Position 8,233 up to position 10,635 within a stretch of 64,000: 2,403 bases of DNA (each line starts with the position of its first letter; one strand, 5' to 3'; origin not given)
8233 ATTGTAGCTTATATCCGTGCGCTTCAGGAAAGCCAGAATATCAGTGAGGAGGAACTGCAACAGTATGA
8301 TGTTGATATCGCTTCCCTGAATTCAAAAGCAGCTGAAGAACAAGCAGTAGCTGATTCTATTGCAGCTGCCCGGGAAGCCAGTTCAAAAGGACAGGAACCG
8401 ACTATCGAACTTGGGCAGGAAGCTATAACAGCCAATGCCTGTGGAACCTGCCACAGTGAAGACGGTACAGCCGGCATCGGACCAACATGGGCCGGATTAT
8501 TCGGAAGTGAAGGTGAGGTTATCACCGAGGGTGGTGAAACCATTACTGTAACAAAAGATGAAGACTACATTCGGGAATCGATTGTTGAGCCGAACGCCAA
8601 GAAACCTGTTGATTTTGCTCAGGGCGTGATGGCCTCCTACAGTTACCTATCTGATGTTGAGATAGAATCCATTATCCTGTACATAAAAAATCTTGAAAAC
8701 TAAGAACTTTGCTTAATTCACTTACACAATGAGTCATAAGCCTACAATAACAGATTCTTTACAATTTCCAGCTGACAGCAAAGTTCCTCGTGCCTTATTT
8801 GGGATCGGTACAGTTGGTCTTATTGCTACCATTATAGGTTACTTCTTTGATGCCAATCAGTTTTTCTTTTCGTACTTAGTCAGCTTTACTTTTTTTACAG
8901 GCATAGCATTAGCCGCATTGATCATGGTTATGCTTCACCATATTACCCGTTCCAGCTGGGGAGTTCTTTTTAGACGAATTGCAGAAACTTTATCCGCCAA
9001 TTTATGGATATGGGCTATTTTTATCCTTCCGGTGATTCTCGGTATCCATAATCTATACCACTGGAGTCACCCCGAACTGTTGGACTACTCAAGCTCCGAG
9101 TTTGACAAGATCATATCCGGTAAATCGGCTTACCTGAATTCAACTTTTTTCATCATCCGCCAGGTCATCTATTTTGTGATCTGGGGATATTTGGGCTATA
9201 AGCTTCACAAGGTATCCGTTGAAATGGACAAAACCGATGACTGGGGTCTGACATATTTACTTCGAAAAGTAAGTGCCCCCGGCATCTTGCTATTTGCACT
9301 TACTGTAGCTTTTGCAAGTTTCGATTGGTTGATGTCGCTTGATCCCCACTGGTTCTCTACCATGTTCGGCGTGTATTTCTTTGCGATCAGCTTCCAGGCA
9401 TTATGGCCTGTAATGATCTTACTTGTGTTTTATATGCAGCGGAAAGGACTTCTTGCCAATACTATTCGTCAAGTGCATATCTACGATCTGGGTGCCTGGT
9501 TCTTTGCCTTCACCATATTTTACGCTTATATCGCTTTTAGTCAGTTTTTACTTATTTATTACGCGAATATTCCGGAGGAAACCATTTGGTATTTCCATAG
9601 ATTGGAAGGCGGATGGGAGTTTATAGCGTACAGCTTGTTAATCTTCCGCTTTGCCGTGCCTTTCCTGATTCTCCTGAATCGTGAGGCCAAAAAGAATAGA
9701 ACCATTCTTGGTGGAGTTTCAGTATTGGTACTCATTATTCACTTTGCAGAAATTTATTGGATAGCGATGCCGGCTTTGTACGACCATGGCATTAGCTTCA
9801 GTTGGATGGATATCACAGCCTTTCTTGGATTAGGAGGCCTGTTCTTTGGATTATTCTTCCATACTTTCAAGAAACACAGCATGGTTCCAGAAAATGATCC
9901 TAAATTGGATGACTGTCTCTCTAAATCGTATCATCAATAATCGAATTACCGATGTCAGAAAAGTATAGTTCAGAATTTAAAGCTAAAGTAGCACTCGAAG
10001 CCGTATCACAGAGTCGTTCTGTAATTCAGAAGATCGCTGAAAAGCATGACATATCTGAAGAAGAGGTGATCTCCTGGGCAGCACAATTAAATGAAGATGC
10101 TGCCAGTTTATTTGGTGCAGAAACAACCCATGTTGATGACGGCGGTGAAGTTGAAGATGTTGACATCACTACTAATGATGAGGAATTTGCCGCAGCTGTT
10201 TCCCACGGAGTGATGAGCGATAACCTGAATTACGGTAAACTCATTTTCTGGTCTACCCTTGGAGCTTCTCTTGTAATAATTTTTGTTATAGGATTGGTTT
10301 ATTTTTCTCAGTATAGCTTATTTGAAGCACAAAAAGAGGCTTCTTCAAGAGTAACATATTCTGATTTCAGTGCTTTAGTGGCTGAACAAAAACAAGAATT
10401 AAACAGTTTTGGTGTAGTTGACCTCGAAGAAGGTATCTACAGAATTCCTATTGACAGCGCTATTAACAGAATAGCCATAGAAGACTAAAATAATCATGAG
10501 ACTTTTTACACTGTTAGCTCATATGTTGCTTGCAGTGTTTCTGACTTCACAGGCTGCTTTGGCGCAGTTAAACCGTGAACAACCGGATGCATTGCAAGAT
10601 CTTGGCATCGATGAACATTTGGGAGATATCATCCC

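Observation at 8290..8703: ActE carries a second, tethered cytochrome c domain resembling the CoxB cytochrome c domain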

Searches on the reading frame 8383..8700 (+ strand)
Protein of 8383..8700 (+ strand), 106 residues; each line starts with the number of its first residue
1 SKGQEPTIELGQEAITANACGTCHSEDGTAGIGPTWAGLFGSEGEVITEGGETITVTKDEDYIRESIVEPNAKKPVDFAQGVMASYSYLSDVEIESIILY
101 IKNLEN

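Call 27: search_protein_representatives(protein=window:8383-8700:+)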
Query: 106 residues. Proteins with E-value up to 0.001 (for the whole library): 2897; up to 1e-10: 470; up to 1e-30: 11. The best 150 are listed.
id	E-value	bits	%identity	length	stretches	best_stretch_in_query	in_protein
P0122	4.5e-83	290.2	37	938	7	5-104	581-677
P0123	1.0e-53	195.9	35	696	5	10-103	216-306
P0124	2.0e-50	185.4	83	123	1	4-106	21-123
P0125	7.9e-43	161.0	46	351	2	5-106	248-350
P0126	1.6e-40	153.6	36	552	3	11-105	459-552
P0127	5.7e-37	142.1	35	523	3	11-104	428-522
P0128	2.8e-36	139.9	38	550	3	3-105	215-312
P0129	4.7e-34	132.8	38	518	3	8-101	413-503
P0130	2.6e-32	127.2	48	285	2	6-104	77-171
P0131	1.1e-31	125.2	40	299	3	5-104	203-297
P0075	1.5e-31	124.7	62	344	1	4-105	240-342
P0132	4.2e-30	120.1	43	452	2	4-105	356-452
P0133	4.2e-29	116.9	37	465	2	3-104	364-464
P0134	7.8e-29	116.0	40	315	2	3-103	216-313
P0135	9.6e-29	115.7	36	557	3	9-104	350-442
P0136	1.5e-28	115.1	39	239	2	5-106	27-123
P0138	2.9e-28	114.2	43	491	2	2-104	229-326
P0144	6.8e-25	103.4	43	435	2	9-105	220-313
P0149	2.4e-24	101.6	39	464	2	8-106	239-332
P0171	6.0e-19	84.2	46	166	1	4-105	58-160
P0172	6.2e-19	84.2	54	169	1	3-104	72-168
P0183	2.3e-17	79.2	51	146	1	10-104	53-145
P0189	9.0e-17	77.3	37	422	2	18-104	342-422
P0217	6.1e-15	71.4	44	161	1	6-104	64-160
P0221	8.4e-15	70.9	48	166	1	8-104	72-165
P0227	1.3e-14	70.4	46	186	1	11-104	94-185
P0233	2.0e-14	69.7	46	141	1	8-104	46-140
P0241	4.1e-14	68.7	46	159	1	10-104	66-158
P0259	1.0e-13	67.5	46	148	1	6-104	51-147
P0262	1.4e-13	67.0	42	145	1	10-104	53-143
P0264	1.4e-13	67.0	47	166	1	8-103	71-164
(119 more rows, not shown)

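Call 40: list_cluster_members(proteins=[P0138, P0149, P0172, P0125, P0131, P0136, P0144, P0126, P0122, P0189])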
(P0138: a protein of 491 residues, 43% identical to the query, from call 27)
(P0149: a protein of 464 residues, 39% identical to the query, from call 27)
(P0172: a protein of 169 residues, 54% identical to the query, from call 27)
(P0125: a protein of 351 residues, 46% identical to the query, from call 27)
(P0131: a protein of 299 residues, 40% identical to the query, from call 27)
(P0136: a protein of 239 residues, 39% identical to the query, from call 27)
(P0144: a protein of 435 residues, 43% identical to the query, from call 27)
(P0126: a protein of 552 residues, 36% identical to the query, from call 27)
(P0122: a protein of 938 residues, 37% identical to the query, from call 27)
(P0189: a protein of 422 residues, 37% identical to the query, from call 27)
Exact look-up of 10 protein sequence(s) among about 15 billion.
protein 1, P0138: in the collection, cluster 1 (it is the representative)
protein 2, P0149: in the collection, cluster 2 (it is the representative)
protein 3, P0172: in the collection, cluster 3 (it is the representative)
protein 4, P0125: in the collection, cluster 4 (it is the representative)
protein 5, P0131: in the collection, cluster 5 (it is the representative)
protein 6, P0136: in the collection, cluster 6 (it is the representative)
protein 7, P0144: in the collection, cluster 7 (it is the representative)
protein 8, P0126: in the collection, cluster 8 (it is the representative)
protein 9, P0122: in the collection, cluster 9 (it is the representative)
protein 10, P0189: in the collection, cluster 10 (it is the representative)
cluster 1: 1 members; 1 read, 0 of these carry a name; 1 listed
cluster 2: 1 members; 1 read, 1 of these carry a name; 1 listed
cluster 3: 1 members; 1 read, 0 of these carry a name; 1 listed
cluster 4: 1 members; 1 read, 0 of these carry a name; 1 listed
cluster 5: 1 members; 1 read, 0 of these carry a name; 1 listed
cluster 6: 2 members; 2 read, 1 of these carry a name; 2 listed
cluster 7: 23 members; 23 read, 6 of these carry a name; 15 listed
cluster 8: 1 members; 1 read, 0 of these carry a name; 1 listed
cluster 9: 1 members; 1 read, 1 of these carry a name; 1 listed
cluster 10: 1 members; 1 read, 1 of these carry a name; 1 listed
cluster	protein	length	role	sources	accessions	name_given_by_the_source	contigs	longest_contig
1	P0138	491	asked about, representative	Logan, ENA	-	-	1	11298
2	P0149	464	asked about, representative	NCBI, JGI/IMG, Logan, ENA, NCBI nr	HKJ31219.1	MAG TPA: c-type cytochrome [Balneolales bacterium] | c-type cytochrome [Balneolales bacterium]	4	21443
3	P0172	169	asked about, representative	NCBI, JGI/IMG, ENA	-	-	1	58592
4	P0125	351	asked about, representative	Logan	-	-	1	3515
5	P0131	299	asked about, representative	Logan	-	-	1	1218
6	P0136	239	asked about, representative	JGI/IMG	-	cytochrome c oxidase subunit 2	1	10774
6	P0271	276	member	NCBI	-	-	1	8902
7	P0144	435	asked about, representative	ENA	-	-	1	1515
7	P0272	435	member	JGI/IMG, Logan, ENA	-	cytochrome c oxidase subunit 2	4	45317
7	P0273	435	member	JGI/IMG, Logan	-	cytochrome c oxidase subunit 2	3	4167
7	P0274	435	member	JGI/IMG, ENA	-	cytochrome c oxidase subunit II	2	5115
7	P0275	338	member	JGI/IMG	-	cytochrome c oxidase subunit 2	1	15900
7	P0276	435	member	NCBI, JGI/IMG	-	cytochrome c oxidase subunit 2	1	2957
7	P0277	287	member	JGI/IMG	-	cytochrome c oxidase subunit 2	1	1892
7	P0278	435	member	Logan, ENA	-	-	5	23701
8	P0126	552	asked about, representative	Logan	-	-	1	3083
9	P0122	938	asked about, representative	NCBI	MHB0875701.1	MAG: c-type cytochrome [Anaerolineae bacterium]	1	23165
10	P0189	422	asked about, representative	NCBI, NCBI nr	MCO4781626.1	MAG: cytochrome c [Candidatus Cloacimonetes bacterium] | cytochrome c [Candidatus Cloacimonadota bacterium]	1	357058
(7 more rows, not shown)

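Call 41: find_encoding_contigs(protein=P0149, flank=8000, max_places=2)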
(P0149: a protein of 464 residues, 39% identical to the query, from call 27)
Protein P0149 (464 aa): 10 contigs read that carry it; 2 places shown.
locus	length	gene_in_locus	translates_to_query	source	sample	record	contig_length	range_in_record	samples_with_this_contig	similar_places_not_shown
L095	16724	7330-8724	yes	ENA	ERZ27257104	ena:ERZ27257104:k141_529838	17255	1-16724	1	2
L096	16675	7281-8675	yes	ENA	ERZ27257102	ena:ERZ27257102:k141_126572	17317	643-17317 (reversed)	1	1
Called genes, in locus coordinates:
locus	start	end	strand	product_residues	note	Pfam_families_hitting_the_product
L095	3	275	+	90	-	?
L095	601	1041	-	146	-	PF04238:DUF420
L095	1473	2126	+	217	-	PF02085:Cytochrom_CIII (faint), PF14522:Cytochrome_C7 (faint), PF14537:Cytochrom_c3_2 (faint)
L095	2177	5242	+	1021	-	PF13187:Fer4_9 (faint), PF12838:Fer4_7 (weak), PF13183:Fer4_8 (faint), PF13237:Fer4_10 (faint), PF13247:Fer4_11 (faint), PF12838:Fer4_7 (weak)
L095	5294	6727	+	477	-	PF03916:NrfD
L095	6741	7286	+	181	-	PF11821:ActD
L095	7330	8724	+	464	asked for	PF14495:Cytochrom_C550 (faint), PF09699:Paired_CXXCH_1 (faint), PF13442:Cytochrome_CBB3, PF00034:Cytochrom_C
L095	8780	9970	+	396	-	-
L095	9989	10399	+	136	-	-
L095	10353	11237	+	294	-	PF02630:SCO1-SenC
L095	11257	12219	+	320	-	PF02790:COX2_TM, PF13473:Cupredoxin_1 (weak), PF00116:COX2, PF00034:Cytochrom_C, PF13442:Cytochrome_CBB3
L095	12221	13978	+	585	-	PF00115:COX1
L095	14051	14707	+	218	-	PF00510:COX3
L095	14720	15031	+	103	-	PF03626:COX4_pro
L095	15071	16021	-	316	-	PF02628:COX15-CtaA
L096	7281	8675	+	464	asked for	PF14495:Cytochrom_C550 (faint), PF09699:Paired_CXXCH_1 (faint), PF13442:Cytochrome_CBB3, PF00034:Cytochrom_C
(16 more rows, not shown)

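Call 42: find_encoding_contigs(protein=P0138, flank=8000, max_places=2)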
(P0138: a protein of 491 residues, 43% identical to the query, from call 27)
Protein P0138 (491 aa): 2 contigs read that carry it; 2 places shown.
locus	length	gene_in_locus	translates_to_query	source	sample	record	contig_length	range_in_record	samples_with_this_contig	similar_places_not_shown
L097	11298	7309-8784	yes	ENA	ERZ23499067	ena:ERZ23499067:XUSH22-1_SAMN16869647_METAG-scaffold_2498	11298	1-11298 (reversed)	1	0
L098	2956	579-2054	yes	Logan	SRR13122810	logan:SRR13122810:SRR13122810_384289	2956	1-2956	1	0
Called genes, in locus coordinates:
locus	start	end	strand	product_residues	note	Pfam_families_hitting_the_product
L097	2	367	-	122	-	?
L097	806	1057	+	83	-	PF04982:TM_HPP (weak)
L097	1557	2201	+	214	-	PF02085:Cytochrom_CIII (faint), PF14522:Cytochrome_C7 (weak), PF14537:Cytochrom_c3_2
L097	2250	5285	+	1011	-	PF12838:Fer4_7 (weak), PF13237:Fer4_10 (faint), PF13247:Fer4_11 (weak)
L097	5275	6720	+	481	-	PF03916:NrfD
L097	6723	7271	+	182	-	PF11821:ActD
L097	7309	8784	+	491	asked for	PF13442:Cytochrome_CBB3, PF00034:Cytochrom_C, PF13442:Cytochrome_CBB3 (weak)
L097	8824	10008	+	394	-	-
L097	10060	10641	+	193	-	-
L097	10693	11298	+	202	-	?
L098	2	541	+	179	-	?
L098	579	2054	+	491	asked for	PF13442:Cytochrome_CBB3, PF00034:Cytochrom_C, PF13442:Cytochrome_CBB3 (weak)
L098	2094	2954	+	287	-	?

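Call 67: search_solved_structures(query=window:8383-8700:+, max_evalue=1, show_alignments=1)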
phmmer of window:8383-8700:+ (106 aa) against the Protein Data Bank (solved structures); distinct sequences matched with E-value up to 1: 20.
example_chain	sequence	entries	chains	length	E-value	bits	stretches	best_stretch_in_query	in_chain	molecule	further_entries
1w2l_A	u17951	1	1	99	8.9e-16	61.2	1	6-103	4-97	CYTOCHROME OXIDASE SUBUNIT II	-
1co6_A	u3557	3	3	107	0.023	18.1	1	18-103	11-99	PROTEIN (CYTOCHROME C2) | CYTOCHROME C2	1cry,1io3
3m97_X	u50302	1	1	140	0.075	16.4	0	18-42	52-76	Cytochrome c-552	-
9fks_o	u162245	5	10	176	0.17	15.3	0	18-42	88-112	Cytochrome c, class I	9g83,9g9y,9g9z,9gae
9msz_A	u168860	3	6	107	0.17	15.3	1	9-77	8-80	Cytochrome c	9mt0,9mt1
2fwl_A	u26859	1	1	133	0.29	14.6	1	19-101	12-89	Cytochrome c-552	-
1c52_A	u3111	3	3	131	0.29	14.6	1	19-101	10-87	CYTOCHROME-C552 | Cytochrome c-552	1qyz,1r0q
1foc_A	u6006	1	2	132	0.29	14.6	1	19-101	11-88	CYTOCHROME RC557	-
1dt1_A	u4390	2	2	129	0.3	14.5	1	19-101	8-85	CYTOCHROME C552 | Cytochrome c-552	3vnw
1qn2_A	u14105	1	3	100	0.32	14.4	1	19-102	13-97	CYTOCHROME CH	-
1yeb_A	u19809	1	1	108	0.35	14.3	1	18-82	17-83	CYTOCHROME C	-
1ccr_A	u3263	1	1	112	0.36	14.2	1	13-63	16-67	CYTOCHROME C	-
6xkx_p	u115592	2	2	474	0.41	14.1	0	11-55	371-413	Cbb3-type cytochrome c oxidase subunit CcoP,Cytochrome c-type cyt cy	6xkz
1yea_A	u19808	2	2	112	0.49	13.8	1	17-72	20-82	CYTOCHROME C | Cytochrome c iso-2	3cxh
1ql3_A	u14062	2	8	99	0.5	13.8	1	18-43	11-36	CYTOCHROME C552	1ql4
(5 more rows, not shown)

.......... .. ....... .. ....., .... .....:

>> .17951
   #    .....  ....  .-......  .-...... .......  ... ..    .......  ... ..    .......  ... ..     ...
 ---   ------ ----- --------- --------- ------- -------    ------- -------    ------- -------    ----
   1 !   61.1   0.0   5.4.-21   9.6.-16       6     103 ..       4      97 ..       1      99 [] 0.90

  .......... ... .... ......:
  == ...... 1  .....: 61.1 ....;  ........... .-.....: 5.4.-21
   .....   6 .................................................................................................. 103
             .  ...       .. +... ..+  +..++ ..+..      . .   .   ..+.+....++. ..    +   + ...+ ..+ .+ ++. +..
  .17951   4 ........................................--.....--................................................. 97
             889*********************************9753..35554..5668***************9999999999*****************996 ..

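Call 74: list_cluster_members(proteins=[P0171, P0183, P0227, P0241, P0259, P0262, P0264, P0217, P0221, P0233])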
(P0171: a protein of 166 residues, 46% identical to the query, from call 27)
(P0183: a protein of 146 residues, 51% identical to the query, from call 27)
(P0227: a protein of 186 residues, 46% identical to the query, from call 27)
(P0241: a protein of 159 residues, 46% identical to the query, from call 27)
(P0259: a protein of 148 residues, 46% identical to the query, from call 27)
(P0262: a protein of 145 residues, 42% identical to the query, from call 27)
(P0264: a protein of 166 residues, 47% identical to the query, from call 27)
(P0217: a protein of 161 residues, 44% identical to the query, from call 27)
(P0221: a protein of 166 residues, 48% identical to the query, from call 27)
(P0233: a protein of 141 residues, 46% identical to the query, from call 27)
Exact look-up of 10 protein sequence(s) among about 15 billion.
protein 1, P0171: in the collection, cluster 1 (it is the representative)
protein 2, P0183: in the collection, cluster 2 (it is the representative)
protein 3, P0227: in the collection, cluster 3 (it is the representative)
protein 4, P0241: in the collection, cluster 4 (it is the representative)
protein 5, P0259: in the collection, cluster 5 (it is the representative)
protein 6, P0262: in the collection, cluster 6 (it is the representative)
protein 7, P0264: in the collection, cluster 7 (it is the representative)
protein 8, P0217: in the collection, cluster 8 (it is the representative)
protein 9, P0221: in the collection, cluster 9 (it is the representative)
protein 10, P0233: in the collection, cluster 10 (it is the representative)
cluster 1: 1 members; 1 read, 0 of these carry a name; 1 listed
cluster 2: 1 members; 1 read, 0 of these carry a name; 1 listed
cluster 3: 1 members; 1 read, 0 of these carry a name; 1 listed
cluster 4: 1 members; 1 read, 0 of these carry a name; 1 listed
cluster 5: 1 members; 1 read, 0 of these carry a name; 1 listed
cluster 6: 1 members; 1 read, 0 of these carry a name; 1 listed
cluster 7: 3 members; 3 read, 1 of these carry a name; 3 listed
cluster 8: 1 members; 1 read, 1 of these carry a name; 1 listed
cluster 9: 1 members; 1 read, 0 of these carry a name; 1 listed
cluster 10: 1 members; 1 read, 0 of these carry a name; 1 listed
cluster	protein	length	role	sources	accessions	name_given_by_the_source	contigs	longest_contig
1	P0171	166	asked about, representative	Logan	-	-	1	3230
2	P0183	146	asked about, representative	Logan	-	-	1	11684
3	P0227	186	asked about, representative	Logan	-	-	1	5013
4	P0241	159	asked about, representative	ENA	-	-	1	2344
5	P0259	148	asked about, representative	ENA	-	-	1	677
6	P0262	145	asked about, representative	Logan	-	-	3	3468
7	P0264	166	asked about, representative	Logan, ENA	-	-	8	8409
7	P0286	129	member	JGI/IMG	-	cytochrome c oxidase subunit 2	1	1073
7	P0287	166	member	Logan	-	-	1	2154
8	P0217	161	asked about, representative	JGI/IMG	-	mono/diheme cytochrome c family protein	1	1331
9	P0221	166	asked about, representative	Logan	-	-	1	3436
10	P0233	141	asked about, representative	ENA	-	-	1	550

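Call 75: find_encoding_contigs(protein=P0172, flank=7000, max_places=1)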
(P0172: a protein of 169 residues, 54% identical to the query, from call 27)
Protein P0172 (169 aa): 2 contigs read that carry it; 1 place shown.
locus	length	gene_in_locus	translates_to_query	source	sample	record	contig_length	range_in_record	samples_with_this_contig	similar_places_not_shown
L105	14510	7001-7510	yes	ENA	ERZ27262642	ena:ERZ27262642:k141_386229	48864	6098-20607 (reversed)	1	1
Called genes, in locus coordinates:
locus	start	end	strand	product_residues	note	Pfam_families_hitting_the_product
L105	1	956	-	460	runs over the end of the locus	PF14326:DUF4384, PF18911:PKD_4, PF00801:PKD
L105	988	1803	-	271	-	-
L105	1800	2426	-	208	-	PF02922:CBM_48 (weak), PF16561:AMPK1_CBM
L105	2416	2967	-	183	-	PF04542:Sigma70_r2, PF08281:Sigma70_r4_2, PF04545:Sigma70_r4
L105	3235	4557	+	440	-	PF18911:PKD_4, PF00801:PKD, PF22352:K319L-like_PKD, PF26550:Tricorn_2nd (weak), PF07676:PD40 (weak), PF07676:PD40, PF26549:Tricorn_N, PF07676:PD40, +4 more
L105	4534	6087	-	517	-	PF20154:LNT_N, PF00795:CN_hydrolase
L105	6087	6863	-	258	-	PF00106:adh_short, PF08659:KR, PF23441:SDR, PF13561:adh_short_C2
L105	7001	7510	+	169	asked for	PF00034:Cytochrom_C, PF13442:Cytochrome_CBB3 (weak)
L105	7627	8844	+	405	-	PF07690:MFS_1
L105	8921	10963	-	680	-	PF00413:Peptidase_M10 (faint)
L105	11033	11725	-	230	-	PF00578:AhpC-TSA, PF08534:Redoxin, PF00085:Thioredoxin, PF13098:Thioredoxin_2, PF13905:Thioredoxin_8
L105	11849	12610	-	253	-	-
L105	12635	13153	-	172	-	PF11303:DUF3105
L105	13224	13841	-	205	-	-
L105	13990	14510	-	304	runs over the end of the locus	PF12911:OppC_N, PF00528:BPD_transp_1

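Call 76: find_encoding_contigs(protein=P0183, flank=6000, max_places=1)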
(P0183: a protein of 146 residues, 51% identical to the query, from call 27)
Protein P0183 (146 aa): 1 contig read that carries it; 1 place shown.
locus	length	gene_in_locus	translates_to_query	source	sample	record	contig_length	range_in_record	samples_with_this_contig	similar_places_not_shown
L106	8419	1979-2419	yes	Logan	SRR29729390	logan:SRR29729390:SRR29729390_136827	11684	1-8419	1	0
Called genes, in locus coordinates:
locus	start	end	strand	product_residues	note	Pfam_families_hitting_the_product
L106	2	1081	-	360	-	?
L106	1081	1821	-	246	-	PF00116:COX2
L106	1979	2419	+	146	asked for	PF00034:Cytochrom_C, PF13442:Cytochrome_CBB3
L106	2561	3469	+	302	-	PF02628:COX15-CtaA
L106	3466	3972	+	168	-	-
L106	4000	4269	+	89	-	-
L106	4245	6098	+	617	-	PF09972:DUF2207, PF20990:DUF2207_C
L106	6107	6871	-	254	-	PF18306:LDcluster4, PF03641:Lysine_decarbox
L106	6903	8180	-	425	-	PF02550:AcetylCoA_hydro, PF13336:AcetylCoA_hyd_C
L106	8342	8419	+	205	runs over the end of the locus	PF01243:PNPOx_N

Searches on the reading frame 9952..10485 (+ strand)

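Call 5: search_protein_families(library=pfam, proteins=[window:9952-10485:+], max_evalue=0.01)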
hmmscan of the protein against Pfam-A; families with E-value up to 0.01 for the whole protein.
window:9952-10485:+ (178 aa): 2 families
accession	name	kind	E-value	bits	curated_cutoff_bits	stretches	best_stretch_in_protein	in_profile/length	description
PF01527.26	HTH_Tnp_1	-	1.9e-05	25.2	24.1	1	3-50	5-51/75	Transposase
PF06480.20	FtsH_ext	-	0.0012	19.5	25.5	0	108-146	5-41/103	FtsH Extracellular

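Call 6: search_protein_families(library=ncbifam, proteins=[window:9952-10485:+], max_evalue=0.01)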
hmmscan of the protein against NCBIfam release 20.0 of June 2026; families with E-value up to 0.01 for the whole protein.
window:9952-10485:+ (178 aa): 1 family
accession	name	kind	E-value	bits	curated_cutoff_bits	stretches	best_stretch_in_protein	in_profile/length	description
NF047595.1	IS66_ISRel24_TnpA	equivalog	0.0002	22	74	1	4-50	4-49/113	IS66-like element accessory protein TnpA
